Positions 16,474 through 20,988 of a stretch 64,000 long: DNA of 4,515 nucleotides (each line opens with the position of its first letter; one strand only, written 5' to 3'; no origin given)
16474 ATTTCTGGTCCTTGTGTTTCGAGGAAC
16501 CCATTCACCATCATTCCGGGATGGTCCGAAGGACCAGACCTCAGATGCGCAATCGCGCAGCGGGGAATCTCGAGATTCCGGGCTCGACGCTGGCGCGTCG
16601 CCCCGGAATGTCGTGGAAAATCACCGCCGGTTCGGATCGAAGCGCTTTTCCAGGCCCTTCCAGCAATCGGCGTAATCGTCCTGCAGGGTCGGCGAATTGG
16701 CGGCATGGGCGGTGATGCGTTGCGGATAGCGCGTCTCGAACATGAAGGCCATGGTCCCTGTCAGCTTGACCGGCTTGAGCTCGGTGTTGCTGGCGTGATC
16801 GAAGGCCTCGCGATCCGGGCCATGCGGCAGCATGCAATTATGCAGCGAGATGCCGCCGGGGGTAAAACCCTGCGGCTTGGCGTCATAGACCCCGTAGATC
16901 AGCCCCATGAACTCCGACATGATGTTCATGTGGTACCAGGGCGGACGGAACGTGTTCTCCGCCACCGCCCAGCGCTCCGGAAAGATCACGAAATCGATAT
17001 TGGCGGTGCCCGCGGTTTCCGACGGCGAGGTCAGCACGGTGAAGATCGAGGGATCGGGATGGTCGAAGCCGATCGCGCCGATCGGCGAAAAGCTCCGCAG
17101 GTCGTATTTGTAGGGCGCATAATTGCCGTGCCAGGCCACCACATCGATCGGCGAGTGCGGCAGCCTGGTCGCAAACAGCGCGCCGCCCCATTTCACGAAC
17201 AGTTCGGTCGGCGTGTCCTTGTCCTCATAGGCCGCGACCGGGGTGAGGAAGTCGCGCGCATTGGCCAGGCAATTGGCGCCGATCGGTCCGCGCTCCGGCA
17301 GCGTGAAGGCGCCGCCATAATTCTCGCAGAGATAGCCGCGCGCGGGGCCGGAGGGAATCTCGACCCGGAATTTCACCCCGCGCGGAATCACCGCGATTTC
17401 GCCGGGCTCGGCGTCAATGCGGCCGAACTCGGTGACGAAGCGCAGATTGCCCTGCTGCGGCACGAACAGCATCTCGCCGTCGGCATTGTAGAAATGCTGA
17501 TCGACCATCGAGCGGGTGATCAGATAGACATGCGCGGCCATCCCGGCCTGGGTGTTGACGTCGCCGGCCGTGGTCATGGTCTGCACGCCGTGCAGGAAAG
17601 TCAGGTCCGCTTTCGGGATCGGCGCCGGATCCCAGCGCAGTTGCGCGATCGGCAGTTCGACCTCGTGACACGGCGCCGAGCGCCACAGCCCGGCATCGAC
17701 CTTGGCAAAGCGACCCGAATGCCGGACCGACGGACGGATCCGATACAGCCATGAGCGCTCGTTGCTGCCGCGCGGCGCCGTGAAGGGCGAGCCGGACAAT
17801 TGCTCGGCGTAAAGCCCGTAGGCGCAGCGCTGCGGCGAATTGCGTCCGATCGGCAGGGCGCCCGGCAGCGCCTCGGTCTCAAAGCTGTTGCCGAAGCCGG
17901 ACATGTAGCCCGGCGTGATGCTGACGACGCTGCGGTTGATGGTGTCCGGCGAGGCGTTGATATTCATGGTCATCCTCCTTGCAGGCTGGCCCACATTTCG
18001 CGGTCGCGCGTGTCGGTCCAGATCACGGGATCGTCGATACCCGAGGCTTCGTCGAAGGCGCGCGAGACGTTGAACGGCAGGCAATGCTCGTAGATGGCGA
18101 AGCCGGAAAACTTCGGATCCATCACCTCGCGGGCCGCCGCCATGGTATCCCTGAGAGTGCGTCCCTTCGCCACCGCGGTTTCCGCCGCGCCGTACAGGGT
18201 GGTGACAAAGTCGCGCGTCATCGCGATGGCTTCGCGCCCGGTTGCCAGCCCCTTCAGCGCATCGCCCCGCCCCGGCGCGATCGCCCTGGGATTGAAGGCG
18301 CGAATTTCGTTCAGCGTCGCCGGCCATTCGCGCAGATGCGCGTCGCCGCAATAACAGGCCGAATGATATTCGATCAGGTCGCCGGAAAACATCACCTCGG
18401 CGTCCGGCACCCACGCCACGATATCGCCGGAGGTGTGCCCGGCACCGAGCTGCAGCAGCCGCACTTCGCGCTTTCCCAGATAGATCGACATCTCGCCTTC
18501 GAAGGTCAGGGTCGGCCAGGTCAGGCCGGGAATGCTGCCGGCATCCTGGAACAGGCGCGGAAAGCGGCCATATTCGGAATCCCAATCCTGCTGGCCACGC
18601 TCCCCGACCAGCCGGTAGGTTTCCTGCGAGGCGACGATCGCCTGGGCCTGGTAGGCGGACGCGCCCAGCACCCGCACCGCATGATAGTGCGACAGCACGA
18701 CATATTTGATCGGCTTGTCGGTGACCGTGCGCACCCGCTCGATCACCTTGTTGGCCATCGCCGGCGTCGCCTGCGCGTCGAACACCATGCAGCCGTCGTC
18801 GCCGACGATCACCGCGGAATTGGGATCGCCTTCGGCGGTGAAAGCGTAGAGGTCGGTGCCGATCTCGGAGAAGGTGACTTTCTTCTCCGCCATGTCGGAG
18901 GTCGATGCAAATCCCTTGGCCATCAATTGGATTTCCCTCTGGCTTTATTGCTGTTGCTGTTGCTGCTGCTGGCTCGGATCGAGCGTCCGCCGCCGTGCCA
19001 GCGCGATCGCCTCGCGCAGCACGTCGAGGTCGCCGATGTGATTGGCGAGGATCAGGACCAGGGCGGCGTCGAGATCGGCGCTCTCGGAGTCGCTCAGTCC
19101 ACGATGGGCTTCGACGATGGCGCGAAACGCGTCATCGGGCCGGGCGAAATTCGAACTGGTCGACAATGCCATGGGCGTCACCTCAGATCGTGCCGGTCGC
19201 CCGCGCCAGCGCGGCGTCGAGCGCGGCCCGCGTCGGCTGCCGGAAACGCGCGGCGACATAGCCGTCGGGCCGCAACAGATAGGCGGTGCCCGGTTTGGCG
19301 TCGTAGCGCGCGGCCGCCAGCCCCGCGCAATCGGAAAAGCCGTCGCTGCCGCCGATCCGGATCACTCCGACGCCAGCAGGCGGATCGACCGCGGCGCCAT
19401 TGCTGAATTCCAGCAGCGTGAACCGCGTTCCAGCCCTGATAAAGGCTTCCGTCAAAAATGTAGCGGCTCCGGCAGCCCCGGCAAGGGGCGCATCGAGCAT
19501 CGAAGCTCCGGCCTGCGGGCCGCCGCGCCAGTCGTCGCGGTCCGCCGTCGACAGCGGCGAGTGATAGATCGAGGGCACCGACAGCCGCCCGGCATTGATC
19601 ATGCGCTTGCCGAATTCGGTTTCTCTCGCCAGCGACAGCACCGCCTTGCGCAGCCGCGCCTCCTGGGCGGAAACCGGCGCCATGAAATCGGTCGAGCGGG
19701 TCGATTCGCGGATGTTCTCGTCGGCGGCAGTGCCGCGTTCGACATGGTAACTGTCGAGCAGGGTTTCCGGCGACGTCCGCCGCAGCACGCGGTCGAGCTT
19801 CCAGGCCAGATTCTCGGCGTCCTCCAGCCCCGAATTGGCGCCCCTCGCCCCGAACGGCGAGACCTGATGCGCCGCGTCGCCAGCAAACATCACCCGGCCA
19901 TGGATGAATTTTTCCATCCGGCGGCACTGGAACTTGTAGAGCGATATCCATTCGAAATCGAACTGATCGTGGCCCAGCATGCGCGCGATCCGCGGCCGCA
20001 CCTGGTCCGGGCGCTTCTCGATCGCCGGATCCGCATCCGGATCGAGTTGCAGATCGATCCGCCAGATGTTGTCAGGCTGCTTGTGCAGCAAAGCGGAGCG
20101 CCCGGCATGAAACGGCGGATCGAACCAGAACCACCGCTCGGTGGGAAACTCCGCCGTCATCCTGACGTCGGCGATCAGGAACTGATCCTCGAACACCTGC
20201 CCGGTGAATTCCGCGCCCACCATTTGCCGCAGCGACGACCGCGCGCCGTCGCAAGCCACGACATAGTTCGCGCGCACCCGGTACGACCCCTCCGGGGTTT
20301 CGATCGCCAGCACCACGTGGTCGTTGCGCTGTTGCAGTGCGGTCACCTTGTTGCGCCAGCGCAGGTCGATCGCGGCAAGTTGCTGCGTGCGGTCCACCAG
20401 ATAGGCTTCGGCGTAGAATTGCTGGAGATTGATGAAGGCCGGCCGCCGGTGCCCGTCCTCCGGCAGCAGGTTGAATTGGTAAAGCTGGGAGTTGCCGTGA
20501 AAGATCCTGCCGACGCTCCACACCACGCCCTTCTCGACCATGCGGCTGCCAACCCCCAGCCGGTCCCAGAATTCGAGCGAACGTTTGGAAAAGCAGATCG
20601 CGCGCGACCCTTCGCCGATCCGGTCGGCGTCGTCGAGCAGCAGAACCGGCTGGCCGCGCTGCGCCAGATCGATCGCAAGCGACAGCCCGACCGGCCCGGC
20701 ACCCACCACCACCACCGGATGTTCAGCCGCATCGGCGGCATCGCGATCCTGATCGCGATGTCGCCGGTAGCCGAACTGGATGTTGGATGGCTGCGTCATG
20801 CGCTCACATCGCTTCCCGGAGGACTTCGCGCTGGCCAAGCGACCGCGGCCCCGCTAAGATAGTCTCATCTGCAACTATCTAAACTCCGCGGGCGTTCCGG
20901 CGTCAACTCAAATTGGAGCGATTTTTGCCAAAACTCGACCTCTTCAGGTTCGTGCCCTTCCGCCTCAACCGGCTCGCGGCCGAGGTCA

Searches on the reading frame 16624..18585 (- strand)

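Call 63: search_protein_families(library=ncbifam, max_evalue=1e-30, proteins=[window:16624-18585:-])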
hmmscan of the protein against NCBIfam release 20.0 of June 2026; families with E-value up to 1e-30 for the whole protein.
window:16624-18585:- (654 aa): 1 family
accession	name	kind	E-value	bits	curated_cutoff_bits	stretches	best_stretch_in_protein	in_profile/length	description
TIGR01015.1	hmgA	equivalog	4.1e-205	681.5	510.75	1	226-649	3-429/429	homogentisate 1,2-dioxygenase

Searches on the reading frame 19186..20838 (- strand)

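Call 63: search_protein_families(library=ncbifam, max_evalue=1e-30, proteins=[window:19186-20838:-])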
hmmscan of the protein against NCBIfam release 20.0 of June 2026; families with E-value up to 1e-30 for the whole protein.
window:19186-20838:- (551 aa): 13 families
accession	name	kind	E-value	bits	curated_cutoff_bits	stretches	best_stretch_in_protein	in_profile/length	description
NF006002.0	PRK08132.1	subfamily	2.6e-240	798.5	416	1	18-549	6-548/552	FAD-dependent oxidoreductase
NF004832.0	PRK06184.1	subfamily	6.6e-77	259.4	476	1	39-548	6-499/506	hypothetical protein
NF004829.0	PRK06183.1-3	subfamily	7.8e-65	219.6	390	1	36-536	5-499/520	bifunctional 3-(3-hydroxy-phenyl)propionate/3-hydroxycinnamic acid hydroxylase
NF004831.0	PRK06183.1-5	equivalog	1.8e-58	198.4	546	1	35-479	4-443/568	bifunctional 3-(3-hydroxy-phenyl)propionate/3-hydroxycinnamic acid hydroxylase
NF004780.0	PRK06126.1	subfamily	4e-56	190.4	445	1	138-391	124-381/552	hypothetical protein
NF005303.0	PRK06834.1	subfamily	2.6e-51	174.7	625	1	38-549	2-483/488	hypothetical protein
NF033145.1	rif_monoox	equivalog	1e-46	159.9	800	1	42-401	3-355/472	rifampin monooxygenase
NF006092.0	PRK08244.1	equivalog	2.1e-46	158.6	644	1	41-538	4-477/494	monooxygenase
NF004828.0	PRK06183.1-2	equivalog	2.7e-43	148.2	853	1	35-412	8-380/568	bifunctional 3-(3-hydroxy-phenyl)propionate/3-hydroxycinnamic acid hydroxylase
NF004827.0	PRK06183.1-1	equivalog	1e-40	139.7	966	1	37-402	11-376/554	bifunctional 3-(3-hydroxy-phenyl)propionate/3-hydroxycinnamic acid hydroxylase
NF046069.1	AkvoneHdxseRdmE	equivalog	3.1e-38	131.9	700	1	42-544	1-516/521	aklavinone 12-hydroxylase RdmE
NF046068.1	AkvoneHdxseDnrF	equivalog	1.2e-36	126.7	650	1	42-391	1-366/439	aklavinone 12-hydroxylase DnrF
NF004830.0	PRK06183.1-4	equivalog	7.8e-33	113.7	1135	1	35-401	14-378/617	bifunctional 3-(3-hydroxy-phenyl)propionate/3-hydroxycinnamic acid hydroxylase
